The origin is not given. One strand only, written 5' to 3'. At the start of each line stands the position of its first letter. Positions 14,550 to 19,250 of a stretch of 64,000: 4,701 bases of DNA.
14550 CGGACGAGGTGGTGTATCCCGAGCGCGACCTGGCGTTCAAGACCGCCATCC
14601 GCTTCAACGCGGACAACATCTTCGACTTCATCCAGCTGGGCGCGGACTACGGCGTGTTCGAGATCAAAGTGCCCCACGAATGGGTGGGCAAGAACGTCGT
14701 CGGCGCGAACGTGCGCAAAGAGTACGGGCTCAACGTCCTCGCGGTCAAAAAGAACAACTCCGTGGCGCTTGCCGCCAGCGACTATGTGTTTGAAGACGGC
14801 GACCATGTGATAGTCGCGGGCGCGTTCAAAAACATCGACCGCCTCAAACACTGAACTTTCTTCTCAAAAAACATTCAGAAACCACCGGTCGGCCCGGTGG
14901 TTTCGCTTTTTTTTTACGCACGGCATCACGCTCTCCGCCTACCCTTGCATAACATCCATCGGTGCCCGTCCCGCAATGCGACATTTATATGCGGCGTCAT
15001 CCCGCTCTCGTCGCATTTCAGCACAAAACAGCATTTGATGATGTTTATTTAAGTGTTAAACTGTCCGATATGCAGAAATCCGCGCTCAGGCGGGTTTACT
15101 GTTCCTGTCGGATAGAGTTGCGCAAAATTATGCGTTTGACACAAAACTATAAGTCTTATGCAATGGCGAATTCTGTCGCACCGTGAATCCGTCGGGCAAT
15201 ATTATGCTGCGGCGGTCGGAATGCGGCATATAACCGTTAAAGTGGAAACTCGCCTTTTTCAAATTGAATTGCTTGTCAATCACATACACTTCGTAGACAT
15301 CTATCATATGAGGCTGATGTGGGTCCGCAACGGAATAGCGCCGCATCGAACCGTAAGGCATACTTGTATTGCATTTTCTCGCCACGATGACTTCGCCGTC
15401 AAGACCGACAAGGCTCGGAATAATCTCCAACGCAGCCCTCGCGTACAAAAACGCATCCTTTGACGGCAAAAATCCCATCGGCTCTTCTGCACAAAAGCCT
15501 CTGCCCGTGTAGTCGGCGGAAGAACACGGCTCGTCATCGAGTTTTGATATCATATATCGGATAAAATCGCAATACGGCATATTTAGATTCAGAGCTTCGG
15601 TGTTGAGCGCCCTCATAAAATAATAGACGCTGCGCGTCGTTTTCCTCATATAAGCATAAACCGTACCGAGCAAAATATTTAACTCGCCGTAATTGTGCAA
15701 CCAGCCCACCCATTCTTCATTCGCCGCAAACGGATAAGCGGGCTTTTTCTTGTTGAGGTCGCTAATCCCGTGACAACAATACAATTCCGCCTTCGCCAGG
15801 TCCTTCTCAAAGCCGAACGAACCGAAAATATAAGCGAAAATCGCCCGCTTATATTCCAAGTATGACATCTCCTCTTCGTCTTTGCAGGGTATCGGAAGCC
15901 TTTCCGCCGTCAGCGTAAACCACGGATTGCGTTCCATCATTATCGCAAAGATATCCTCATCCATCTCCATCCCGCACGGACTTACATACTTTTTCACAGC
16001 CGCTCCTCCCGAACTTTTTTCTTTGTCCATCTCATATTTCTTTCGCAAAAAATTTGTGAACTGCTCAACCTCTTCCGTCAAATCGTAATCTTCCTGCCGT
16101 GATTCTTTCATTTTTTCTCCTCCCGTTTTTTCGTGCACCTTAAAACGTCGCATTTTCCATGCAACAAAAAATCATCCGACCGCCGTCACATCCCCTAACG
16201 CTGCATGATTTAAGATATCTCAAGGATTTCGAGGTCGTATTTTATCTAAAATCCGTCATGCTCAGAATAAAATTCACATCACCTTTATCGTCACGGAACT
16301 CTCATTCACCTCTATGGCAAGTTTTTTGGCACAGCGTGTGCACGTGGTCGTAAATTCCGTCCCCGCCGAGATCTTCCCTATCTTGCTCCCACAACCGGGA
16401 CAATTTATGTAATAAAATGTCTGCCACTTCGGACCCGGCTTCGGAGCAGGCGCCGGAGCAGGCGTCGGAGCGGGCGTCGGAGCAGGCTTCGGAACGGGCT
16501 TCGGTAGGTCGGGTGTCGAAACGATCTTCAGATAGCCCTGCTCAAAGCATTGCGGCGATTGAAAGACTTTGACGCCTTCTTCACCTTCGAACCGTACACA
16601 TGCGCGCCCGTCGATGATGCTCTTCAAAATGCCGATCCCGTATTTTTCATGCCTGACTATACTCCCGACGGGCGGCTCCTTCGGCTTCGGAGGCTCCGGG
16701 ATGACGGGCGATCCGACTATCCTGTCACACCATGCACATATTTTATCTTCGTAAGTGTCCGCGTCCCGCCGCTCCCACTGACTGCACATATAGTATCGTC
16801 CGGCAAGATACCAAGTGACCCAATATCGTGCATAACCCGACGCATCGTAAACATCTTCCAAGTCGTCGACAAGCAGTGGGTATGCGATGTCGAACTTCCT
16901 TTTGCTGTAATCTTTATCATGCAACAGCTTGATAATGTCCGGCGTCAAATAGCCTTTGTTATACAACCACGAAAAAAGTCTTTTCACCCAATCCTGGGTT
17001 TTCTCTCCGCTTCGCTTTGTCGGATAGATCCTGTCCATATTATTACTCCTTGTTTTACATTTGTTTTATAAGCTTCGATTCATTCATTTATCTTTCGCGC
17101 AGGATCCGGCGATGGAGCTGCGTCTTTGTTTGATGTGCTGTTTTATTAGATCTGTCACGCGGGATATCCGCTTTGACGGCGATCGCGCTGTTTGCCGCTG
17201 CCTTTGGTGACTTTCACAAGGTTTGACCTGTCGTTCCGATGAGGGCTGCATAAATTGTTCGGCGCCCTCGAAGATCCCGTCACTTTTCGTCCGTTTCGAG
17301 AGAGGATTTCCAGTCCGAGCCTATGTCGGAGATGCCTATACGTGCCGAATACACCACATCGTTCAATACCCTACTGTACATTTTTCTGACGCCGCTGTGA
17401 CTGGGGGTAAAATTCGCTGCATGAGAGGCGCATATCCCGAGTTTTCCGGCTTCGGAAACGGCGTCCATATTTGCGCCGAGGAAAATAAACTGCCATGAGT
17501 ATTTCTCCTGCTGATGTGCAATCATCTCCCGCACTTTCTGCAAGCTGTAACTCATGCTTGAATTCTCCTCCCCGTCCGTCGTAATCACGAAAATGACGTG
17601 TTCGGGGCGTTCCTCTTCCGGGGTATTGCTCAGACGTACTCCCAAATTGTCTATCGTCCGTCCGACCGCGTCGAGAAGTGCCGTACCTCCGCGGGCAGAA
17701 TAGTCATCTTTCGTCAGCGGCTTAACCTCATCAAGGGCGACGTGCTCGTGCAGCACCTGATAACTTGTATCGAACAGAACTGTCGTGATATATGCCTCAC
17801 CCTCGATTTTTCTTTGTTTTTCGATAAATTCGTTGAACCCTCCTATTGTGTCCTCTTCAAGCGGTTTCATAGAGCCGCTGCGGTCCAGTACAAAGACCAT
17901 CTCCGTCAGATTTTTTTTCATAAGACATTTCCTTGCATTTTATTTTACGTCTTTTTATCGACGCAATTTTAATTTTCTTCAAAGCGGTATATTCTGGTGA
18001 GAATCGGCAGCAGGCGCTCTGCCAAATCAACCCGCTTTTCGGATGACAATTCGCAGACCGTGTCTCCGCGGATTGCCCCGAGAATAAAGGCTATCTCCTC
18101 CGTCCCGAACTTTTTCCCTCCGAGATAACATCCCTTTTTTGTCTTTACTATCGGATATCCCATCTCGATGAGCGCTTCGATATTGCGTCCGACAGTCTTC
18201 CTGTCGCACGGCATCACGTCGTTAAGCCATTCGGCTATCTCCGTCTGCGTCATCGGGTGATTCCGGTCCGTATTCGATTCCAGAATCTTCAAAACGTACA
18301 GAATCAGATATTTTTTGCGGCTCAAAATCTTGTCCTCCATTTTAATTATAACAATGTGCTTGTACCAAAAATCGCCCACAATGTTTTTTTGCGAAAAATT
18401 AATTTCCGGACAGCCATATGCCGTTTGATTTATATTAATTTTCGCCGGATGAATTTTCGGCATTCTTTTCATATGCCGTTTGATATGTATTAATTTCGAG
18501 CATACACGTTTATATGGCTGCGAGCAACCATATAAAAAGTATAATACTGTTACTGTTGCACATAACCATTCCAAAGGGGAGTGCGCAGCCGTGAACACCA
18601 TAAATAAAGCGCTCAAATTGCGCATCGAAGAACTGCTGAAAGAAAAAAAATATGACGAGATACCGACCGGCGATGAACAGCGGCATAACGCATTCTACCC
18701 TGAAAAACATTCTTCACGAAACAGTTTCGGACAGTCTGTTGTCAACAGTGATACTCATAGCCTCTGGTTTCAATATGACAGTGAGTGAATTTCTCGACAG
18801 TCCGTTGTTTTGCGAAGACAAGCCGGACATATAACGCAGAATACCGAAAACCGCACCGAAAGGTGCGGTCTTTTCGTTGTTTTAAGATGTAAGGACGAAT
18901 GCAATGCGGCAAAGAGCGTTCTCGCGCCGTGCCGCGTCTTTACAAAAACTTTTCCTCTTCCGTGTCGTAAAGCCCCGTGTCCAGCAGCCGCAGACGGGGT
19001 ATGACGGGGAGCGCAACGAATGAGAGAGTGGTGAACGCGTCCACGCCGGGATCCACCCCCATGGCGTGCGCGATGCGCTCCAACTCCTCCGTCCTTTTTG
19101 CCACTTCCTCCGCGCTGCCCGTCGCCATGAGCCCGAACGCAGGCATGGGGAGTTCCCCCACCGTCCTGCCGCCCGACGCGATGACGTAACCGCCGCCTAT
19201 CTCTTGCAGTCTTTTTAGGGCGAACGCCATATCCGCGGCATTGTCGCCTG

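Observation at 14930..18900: Lower-GC ~4-kb island inserted between the trk operon and adenine deaminase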

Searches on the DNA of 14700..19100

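Call 67: search_rna_families(source=window, start=14700, end=19100, threshold=evalue, max_evalue=0.1)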
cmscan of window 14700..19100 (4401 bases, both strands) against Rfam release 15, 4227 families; matches with E-value up to 0.1: 0.
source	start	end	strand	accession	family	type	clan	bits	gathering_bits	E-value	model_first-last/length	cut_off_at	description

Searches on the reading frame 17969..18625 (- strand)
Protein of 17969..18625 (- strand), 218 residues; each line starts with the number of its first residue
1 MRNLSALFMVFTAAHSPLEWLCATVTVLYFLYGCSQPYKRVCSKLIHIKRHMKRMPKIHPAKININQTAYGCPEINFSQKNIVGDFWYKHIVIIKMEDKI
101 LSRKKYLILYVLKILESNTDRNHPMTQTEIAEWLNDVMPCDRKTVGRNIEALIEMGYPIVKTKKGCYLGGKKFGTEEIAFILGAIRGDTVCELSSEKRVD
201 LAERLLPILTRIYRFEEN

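Call 5: search_protein_families(library=pfam, proteins=[window:17969-18625:-], max_evalue=0.1)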
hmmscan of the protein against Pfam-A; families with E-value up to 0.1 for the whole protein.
window:17969-18625:- (218 aa): 3 families
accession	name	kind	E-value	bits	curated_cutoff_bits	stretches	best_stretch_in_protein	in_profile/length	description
PF08279.18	HTH_11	-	0.0011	19.3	25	1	121-165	13-53/55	HTH domain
PF13730.12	HTH_36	-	0.035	14.3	25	1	137-157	34-54/55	Helix-turn-helix domain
PF10557.15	Cullin_Nedd8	-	0.053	14.1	36.9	0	103-157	2-56/63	Cullin protein neddylation domain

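Call 6: search_protein_families(library=padloc, proteins=[window:17969-18625:-], max_evalue=0.1)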
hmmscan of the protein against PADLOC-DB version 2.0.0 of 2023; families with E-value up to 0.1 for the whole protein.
window:17969-18625:- (218 aa): 1 family
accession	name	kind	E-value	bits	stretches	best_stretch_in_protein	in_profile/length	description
PDLC01457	WYL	-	0.0012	16.5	1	112-187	7-84/229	"CAS-I,CAS-II,CAS-III,CAS-IV,CAS-V,CAS-VI; associated_signaling"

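Call 7: search_protein_families(library=phrogs, proteins=[window:17969-18625:-], max_evalue=0.1)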
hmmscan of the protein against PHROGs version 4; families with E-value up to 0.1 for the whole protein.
window:17969-18625:- (218 aa): 2 families
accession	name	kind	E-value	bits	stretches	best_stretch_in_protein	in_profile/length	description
phrog_6336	-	unknown function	0.0079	17.5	1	111-157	15-58/81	-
phrog_1123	-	unknown function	0.05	14.5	1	121-166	43-84/112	-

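Call 8: search_protein_families(library=ncbifam, proteins=[window:17969-18625:-], max_evalue=0.1)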
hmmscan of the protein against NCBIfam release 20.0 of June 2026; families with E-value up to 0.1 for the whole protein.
window:17969-18625:- (218 aa): 0 families

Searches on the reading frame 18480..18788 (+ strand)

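Call 5: search_protein_families(library=pfam, proteins=[window:18480-18788:+], max_evalue=0.1)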
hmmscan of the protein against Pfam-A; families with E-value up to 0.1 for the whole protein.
window:18480-18788:+ (102 aa): 1 family
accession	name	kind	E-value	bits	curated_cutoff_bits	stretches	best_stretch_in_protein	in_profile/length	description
PF10884.14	DUF2683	-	0.011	16.3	27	1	25-59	4-37/66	Protein of unknown function (DUF2683)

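Call 6: search_protein_families(library=padloc, proteins=[window:18480-18788:+], max_evalue=0.1)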
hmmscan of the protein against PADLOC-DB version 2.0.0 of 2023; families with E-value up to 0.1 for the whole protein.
window:18480-18788:+ (102 aa): 0 families

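Call 7: search_protein_families(library=phrogs, proteins=[window:18480-18788:+], max_evalue=0.1)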
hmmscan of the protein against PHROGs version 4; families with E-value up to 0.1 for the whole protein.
window:18480-18788:+ (102 aa): 0 families

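Call 8: search_protein_families(library=ncbifam, proteins=[window:18480-18788:+], max_evalue=0.1)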
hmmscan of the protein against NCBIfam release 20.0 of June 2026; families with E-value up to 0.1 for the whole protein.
window:18480-18788:+ (102 aa): 0 families

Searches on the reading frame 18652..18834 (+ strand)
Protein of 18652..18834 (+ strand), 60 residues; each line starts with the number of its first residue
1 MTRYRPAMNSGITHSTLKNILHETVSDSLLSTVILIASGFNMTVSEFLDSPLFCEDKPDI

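Call 5: search_protein_families(library=pfam, proteins=[window:18652-18834:+], max_evalue=0.1)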
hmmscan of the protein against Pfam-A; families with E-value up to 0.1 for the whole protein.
window:18652-18834:+ (60 aa): 1 family
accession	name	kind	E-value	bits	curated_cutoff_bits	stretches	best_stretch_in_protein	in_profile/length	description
PF13443.12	HTH_26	-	0.062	14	22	1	8-49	18-59/63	Cro/C1-type HTH DNA-binding domain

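Call 6: search_protein_families(library=padloc, proteins=[window:18652-18834:+], max_evalue=0.1)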
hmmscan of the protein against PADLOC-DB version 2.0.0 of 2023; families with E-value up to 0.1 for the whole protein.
window:18652-18834:+ (60 aa): 0 families

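Call 7: search_protein_families(library=phrogs, proteins=[window:18652-18834:+], max_evalue=0.1)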
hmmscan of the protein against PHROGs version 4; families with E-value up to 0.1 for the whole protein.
window:18652-18834:+ (60 aa): 1 family
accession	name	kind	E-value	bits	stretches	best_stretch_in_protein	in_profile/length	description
phrog_9425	-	transcription regulation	0.0036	18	1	7-36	27-56/72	transcriptional repressor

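Call 8: search_protein_families(library=ncbifam, proteins=[window:18652-18834:+], max_evalue=0.1)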
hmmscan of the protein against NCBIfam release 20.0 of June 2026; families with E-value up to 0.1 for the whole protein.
window:18652-18834:+ (60 aa): 1 family
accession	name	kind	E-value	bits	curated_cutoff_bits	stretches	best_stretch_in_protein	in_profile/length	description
NF007408.0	PRK09943.1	equivalog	0.0026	17.3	211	1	4-51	24-70/185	HTH-type transcriptional regulator PuuR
